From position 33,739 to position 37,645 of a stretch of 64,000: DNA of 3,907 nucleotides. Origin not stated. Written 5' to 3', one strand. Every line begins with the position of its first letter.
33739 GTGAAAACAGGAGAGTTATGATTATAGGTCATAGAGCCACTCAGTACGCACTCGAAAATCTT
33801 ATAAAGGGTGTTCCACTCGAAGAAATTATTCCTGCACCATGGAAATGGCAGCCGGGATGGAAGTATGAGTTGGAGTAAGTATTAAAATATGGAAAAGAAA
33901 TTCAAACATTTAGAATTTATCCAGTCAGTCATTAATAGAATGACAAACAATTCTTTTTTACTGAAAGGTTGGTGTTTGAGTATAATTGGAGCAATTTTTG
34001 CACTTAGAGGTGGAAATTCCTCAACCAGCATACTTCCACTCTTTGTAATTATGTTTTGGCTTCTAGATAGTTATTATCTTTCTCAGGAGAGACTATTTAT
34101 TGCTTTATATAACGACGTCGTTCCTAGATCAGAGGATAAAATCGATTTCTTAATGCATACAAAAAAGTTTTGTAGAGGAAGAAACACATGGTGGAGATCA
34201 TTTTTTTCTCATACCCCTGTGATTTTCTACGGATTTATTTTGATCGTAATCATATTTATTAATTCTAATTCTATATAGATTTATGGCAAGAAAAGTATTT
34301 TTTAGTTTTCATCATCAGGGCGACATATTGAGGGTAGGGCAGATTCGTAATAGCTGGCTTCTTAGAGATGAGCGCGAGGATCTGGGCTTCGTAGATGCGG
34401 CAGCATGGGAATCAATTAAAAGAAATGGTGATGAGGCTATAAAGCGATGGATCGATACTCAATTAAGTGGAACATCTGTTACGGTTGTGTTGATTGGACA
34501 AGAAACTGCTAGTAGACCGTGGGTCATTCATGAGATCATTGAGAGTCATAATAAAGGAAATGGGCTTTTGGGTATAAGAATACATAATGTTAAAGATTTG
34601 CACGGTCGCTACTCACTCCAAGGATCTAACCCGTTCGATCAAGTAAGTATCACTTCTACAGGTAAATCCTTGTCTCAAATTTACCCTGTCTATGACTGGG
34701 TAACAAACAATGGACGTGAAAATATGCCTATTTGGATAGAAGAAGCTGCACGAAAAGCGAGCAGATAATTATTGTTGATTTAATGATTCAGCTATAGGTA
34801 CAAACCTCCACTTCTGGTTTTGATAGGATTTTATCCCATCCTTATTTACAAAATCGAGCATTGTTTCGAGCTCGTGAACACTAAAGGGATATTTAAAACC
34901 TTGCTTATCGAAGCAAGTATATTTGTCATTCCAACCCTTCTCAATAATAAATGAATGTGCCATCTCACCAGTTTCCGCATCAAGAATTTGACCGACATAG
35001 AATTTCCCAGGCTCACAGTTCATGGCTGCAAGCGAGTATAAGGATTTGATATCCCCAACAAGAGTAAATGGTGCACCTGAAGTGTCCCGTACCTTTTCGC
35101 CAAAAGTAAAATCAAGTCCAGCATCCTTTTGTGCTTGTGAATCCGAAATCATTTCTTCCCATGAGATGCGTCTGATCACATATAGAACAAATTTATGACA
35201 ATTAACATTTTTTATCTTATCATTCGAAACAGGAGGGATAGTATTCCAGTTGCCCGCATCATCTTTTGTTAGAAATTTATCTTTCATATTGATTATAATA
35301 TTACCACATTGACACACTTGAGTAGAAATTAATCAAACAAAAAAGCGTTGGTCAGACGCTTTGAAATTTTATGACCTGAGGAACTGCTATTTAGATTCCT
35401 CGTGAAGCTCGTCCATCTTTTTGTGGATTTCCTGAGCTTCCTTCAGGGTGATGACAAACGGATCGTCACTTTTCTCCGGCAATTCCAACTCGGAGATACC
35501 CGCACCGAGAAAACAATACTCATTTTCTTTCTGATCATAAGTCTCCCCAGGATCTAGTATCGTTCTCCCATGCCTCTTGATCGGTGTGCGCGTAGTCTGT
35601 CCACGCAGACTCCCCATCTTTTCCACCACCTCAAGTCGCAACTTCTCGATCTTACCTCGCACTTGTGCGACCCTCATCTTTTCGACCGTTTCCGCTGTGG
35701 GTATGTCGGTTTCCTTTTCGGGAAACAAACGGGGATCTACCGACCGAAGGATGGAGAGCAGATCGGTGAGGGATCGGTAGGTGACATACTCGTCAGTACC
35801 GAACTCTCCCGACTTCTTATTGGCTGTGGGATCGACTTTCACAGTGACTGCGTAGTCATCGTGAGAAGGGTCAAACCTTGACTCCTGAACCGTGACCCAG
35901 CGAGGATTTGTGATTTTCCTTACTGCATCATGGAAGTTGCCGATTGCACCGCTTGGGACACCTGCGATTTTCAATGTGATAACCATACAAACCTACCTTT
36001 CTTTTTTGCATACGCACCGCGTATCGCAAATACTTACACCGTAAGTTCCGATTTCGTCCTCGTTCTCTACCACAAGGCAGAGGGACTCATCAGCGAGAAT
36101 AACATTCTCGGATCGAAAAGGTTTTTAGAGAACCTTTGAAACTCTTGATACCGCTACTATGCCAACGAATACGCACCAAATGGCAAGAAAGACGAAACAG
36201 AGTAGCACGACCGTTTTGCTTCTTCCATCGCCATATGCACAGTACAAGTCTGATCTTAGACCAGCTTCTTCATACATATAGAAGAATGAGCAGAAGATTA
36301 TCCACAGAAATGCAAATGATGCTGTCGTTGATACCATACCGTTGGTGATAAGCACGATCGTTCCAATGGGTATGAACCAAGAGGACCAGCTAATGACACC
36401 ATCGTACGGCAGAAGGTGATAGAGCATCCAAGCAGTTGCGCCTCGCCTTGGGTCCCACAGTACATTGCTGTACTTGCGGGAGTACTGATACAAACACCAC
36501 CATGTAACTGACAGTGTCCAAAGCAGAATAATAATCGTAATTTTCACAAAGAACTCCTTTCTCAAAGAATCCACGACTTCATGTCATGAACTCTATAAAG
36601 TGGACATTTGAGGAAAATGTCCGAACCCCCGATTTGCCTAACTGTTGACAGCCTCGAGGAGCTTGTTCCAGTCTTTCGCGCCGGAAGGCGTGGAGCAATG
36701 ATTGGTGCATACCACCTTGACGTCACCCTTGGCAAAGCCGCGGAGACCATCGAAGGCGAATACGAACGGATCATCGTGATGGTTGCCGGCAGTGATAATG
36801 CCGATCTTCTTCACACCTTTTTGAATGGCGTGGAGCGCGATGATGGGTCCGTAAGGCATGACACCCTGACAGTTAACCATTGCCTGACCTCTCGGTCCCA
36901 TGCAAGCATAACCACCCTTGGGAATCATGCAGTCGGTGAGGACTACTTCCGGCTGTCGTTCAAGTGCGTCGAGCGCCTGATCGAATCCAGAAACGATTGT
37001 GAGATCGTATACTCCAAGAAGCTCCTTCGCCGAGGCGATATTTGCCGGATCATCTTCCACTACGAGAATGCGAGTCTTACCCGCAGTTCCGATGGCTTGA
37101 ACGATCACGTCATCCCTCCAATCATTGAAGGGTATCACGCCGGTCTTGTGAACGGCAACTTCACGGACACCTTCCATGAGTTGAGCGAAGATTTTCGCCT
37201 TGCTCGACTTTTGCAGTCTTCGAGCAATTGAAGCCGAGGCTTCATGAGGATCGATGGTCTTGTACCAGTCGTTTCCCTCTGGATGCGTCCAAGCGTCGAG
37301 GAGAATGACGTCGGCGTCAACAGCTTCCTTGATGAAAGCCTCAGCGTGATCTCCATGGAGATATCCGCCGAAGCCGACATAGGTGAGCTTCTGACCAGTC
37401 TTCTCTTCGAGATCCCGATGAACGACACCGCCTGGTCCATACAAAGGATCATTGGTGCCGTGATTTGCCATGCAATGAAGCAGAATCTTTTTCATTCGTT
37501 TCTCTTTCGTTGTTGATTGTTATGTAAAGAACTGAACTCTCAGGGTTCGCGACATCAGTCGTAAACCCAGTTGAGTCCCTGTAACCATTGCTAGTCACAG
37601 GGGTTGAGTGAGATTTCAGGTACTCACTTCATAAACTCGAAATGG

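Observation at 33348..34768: Compact three-gene module: histidine phosphatase, small 3-TM protein, ThsB-like TIR protein (candidate minimal TIR signalling defence system)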

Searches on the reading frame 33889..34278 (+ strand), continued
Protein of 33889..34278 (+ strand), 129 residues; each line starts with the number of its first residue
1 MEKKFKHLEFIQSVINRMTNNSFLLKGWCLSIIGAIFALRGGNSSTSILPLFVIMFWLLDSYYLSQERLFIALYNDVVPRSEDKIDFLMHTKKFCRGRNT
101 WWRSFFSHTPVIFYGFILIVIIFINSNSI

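Call 55: search_protein_families(library=padloc, proteins=[L033:5001-5426:+], max_evalue=0.01)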
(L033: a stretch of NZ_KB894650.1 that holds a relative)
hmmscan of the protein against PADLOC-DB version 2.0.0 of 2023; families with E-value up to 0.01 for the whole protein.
L033:5001-5426:+ (142 aa): 4 families
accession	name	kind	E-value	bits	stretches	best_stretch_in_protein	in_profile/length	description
PDLC04686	PDC-M50A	-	9.2e-49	163.1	1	1-132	1-131/134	-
PDLC04685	PDC-M50A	-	5e-36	121.8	1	2-133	3-126/130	-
PDLC04687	PDC-M50A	-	2.8e-22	77.3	1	3-132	11-138/144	-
PDLC04684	PDC-M50A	-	2e-18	65.3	1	6-134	16-143/159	-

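Call 68: find_related_loci(query=A1, collection=viral_contigs, flank=5000)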
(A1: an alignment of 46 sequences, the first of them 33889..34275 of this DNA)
Query A1 (129 aa) in viral_contigs; peptide patterns used: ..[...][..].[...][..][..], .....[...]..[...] (x = any residue, [..] = any of these).
129 stretches matched a pattern; 23 encode a relative of the query (tblastn E <= 1e-3); 23 distinct loci.
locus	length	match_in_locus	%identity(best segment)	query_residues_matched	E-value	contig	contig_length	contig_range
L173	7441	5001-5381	43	1-124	5e-33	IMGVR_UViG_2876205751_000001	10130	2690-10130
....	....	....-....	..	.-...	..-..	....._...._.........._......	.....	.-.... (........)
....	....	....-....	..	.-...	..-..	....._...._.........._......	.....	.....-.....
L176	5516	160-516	47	1-115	5e-29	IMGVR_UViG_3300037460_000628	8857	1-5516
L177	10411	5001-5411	42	1-128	6e-28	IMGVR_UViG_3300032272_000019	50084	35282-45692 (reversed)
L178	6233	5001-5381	41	1-124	1e-27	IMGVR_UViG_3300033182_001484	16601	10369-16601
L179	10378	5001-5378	40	2-124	2e-26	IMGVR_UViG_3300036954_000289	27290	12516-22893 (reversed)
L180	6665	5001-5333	46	2-109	2e-26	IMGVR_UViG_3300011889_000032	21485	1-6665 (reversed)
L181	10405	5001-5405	39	1-124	3e-25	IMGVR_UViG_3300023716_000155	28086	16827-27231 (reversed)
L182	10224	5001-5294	50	1-94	4e-25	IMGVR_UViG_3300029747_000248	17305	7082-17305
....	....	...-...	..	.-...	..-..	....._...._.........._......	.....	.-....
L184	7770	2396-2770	39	4-124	1e-23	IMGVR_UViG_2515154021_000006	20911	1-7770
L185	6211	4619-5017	38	2-122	9e-23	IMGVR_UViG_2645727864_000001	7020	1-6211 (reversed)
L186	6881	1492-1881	36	2-119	2e-22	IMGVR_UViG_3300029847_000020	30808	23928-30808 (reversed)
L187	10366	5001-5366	38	3-120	7e-22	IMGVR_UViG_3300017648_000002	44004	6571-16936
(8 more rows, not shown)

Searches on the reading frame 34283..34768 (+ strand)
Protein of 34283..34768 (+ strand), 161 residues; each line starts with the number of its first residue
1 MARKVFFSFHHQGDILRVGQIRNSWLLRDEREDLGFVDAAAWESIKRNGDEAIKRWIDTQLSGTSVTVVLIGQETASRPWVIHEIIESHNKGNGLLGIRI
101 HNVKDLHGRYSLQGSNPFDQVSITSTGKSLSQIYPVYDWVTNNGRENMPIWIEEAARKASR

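Call 3: search_protein_families(library=pfam, proteins=[window:34283-34768:+], max_evalue=1)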
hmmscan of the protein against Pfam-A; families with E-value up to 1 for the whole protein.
window:34283-34768:+ (161 aa): 2 families
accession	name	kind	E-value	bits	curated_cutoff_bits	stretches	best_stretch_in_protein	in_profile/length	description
PF08937.16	ThsB_TIR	-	1.3e-25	90.1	21.2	1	6-104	1-99/100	Thoeris protein ThsB, TIR-like domain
PF13676.11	TIR_2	-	0.018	15.9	28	1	42-102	32-93/122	TIR domain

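Call 4: search_protein_families(library=padloc, proteins=[window:34283-34768:+], max_evalue=1)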
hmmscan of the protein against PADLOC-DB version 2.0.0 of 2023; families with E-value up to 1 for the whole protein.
window:34283-34768:+ (161 aa): 6 families
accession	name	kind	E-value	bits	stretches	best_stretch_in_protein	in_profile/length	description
PDLC04688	PDC-M50B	-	4.2e-65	216.9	1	1-158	1-158/162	-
PDLC00431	ThsB1|ThsB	-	3.5e-63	210.9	1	1-160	1-161/162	TIR-like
PDLC00433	ThsB1|ThsB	-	9.8e-50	166.8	1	1-158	1-160/164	TIR-like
PDLC00418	ThsB1|ThsB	-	2.5e-05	22.2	1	46-106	46-106/155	TIR-like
PDLC00429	ThsB1|ThsB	-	0.00039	18.5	1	4-85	6-87/167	TIR-like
PDLC00428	ThsB1|ThsB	-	0.035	12.4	1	1-85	1-97/219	TIR-like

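Call 5: search_protein_families(library=ncbifam, proteins=[window:34283-34768:+], max_evalue=1)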
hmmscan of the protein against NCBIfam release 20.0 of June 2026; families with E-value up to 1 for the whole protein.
window:34283-34768:+ (161 aa): 0 families

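Call 39: search_solved_structures(query=window:34283-34765:+, max_evalue=0.01, show_alignments=2)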
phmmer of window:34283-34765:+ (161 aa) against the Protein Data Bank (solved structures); distinct sequences matched with E-value up to 0.01: 4.
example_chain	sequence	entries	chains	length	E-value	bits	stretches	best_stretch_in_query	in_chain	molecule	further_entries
9b7d_A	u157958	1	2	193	3.8e-34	121.1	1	1-141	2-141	Putative cyclic ADP-D-ribose synthase ThsB1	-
6lhy_A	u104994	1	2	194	3.9e-34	121.1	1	1-141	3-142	DUF1863 domain-containing protein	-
8wcf_A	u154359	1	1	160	4.1e-29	104.8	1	1-157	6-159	Molecular chaperone Tir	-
8fz9_A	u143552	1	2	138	1.1e-05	28.6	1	42-108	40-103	TIR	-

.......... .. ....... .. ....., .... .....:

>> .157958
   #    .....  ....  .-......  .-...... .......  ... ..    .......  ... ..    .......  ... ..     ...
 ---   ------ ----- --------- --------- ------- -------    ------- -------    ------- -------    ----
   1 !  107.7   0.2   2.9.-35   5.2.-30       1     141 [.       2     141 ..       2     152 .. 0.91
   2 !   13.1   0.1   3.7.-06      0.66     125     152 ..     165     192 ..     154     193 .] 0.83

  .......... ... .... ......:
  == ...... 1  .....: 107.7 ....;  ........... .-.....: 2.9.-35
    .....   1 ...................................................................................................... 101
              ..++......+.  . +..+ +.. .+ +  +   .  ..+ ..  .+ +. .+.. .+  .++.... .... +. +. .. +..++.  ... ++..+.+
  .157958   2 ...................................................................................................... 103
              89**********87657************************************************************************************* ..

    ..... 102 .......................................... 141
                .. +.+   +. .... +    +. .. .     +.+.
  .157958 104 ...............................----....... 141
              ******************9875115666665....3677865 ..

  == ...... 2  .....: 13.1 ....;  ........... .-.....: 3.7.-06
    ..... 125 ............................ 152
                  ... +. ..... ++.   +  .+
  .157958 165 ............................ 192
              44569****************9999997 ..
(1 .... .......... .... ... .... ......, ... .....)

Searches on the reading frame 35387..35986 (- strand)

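Call 3: search_protein_families(library=pfam, proteins=[window:35387-35986:-], max_evalue=1)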
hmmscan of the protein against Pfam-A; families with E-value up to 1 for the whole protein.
window:35387-35986:- (199 aa): 0 families

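Call 4: search_protein_families(library=padloc, proteins=[window:35387-35986:-], max_evalue=1)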
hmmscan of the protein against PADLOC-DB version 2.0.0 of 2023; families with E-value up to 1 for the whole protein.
window:35387-35986:- (199 aa): 0 families

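Call 5: search_protein_families(library=ncbifam, proteins=[window:35387-35986:-], max_evalue=1)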
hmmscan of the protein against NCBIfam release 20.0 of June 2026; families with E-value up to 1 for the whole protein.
window:35387-35986:- (199 aa): 1 family
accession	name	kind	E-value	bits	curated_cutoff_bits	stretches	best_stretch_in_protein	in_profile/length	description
NF047331.1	phage_HTJ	equivalog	0.02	14.6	33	1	65-87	23-45/59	phage head-tail joining protein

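Call 59: search_protein_families(library=phrogs, proteins=[window:35387-35986:-], max_evalue=0.001)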
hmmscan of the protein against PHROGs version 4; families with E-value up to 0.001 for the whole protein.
window:35387-35986:- (199 aa): 0 families

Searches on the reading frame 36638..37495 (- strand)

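Call 3: search_protein_families(library=pfam, proteins=[window:36638-37495:-], max_evalue=1)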
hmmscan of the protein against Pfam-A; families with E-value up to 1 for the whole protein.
window:36638-37495:- (285 aa): 4 families
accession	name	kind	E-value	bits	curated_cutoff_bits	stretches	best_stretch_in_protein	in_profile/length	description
PF00072.30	Response_reg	-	0.00045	20.8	30.2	1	143-193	1-54/111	Response regulator receiver domain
PF11625.14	DUF3253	-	0.027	15.1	22.1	1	76-117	16-52/81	Protein of unknown function (DUF3253)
PF18246.6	OST_IS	-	0.13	12.7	25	1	219-247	27-55/91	Oligosaccharyltransferase Insert domain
PF13439.12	Glyco_transf_4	-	0.17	12.3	28.5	1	229-270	69-108/170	Glycosyltransferase Family 4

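Call 4: search_protein_families(library=padloc, proteins=[window:36638-37495:-], max_evalue=1)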
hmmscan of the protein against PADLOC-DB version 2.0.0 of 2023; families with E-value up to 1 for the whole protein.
window:36638-37495:- (285 aa): 1 family
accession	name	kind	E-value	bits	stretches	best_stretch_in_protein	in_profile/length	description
PDLC00405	SduA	-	0.041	11.4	1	141-194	7-63/323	DUF4263 domain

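Call 5: search_protein_families(library=ncbifam, proteins=[window:36638-37495:-], max_evalue=1)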
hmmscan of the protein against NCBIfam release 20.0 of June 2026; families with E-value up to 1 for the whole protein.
window:36638-37495:- (285 aa): 6 families
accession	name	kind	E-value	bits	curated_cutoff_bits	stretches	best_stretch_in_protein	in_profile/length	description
NF052573.1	HisKinEspAMyxo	equivalog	0.014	13.4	1400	1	125-192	617-687/755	serine histidine kinase EspA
NF008199.0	PRK10955.1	equivalog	0.015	15.2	341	1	142-193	3-56/232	envelope stress response regulator transcription factor CpxR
TIGR02154.1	PhoB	equivalog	0.018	14.4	296.2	1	141-194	3-59/226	phosphate regulon transcriptional regulator PhoB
NF007977.0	PRK10701.1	equivalog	0.025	14.1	330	1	141-193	2-57/241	two-component system response regulator RstA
NF052596.1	RR_EAL_PvrR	equivalog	0.086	11.4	580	1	141-193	4-60/398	response regulator cyclic di-GMP phosphodiesterase PvrR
NF007135.0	PRK09581.1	equivalog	0.16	10.8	474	1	141-193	3-58/457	PleD family two-component system response regulator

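Call 59: search_protein_families(library=phrogs, proteins=[window:36638-37495:-], max_evalue=0.001)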
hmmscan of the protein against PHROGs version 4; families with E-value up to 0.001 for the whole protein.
window:36638-37495:- (285 aa): 2 families
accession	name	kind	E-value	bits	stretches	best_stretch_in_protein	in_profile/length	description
phrog_5982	-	unknown function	0.00016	20.6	1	138-193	866-925/1030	-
phrog_731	-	unknown function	0.00057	20.3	0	141-194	2-58/227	-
